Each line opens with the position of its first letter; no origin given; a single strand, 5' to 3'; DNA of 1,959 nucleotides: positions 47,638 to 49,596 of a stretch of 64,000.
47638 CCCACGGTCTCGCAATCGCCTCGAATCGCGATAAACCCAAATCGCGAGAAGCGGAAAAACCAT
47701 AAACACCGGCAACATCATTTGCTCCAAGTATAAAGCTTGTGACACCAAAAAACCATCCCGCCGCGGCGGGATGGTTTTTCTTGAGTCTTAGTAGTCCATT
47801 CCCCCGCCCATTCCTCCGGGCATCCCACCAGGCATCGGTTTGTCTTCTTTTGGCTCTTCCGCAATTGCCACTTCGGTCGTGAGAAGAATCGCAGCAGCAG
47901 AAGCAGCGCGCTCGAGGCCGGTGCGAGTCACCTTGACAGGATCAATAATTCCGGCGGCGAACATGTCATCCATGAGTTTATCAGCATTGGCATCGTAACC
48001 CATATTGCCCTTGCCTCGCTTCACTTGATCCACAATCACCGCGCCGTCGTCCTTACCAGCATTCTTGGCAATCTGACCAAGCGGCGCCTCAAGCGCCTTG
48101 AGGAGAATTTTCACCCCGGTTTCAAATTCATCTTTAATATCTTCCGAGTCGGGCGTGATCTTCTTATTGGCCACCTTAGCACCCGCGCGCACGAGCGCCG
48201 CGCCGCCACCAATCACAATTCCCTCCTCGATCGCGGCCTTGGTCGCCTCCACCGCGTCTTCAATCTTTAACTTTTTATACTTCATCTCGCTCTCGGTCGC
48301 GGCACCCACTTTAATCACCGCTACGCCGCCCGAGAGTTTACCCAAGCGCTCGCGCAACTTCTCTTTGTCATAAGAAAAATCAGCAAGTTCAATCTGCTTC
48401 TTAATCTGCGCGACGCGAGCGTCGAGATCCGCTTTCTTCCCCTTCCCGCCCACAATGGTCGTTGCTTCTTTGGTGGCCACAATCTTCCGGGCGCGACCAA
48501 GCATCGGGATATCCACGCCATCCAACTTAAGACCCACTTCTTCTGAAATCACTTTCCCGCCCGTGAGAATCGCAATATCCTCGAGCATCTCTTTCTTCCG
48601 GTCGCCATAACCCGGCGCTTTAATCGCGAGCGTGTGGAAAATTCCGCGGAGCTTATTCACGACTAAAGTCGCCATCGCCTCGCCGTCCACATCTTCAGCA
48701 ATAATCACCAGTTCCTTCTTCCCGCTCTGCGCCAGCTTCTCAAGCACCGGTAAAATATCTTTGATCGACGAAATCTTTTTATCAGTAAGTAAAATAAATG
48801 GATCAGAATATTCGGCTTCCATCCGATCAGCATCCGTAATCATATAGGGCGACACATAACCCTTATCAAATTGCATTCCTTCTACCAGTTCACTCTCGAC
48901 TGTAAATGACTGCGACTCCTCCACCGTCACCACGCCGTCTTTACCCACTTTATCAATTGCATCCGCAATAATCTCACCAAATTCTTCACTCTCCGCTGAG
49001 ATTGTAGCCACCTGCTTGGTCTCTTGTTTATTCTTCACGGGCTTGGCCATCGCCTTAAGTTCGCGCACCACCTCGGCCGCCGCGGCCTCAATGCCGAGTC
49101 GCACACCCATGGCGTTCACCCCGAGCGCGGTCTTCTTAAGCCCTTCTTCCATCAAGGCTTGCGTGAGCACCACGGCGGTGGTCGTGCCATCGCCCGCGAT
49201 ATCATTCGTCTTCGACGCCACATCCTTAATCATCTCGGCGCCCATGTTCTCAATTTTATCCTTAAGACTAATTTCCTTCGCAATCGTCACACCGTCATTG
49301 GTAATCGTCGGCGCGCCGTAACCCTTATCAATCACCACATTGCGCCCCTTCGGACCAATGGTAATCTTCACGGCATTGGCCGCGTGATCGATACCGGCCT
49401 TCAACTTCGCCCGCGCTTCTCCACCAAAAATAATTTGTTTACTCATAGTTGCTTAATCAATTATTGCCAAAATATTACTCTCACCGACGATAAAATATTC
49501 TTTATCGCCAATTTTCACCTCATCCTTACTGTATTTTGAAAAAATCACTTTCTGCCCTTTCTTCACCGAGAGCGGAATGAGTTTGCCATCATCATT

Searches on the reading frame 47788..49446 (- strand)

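Call 79: search_protein_families(library=ncbifam, proteins=[window:47788-49446:-], max_evalue=0.00001)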
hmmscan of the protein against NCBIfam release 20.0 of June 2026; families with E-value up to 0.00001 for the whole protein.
window:47788-49446:- (552 aa): 17 families
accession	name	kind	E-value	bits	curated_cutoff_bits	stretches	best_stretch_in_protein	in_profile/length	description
TIGR02348.1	GroEL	equivalog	4.3e-224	744.9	582.1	1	2-534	1-526/526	chaperonin GroEL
NF000592.1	PRK00013.1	subfamily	5.9e-224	744.4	397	1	2-532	1-524/524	chaperonin GroEL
NF009489.0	PRK12851.1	subfamily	3.1e-220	732.1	464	1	1-542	2-535/541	chaperonin GroEL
NF009487.0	PRK12849.1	subfamily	2.8e-219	728.9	352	1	1-547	1-539/543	chaperonin GroEL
NF009488.0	PRK12850.1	subfamily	3.5e-219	728.8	475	1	1-546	2-539/544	chaperonin GroEL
NF010704.0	PRK14104.1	subfamily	5.1e-189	629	1041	1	2-552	3-546/546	chaperonin GroEL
NF038369.1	GroEL3_Chlamy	exception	7.6e-74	249.2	600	1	10-527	11-505/506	variant chaperonin GroEL3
NF038370.1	GroEL2_Chlamy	exception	6.1e-55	186.8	600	1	27-530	27-521/533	variant chaperonin GroEL2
NF041082.2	thermosome_alpha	equivalog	7.7e-24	84.4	450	2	21-204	28-226/519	thermosome subunit alpha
NF041083.2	thermosome_beta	equivalog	6e-23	81.6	400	2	21-202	28-225/520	thermosome subunit beta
TIGR02339.1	thermosome_arch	subfamily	1.1e-22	80.5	671.1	2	22-188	28-195/521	thermosome subunit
TIGR02345.1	chap_CCT_eta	equivalog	1.8e-18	66.1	669.2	2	22-196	30-216/523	T-complex protein 1 subunit eta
TIGR02347.1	chap_CCT_zeta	equivalog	7.1e-17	61.1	587.15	1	24-204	30-223/531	T-complex protein 1 subunit zeta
TIGR02342.1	chap_CCT_delta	equivalog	5.7e-15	54.9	695.35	1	22-151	21-148/517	T-complex protein 1 subunit delta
TIGR02343.1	chap_CCT_epsi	equivalog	1.3e-13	50.4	710.5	1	20-186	37-202/532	T-complex protein 1 subunit epsilon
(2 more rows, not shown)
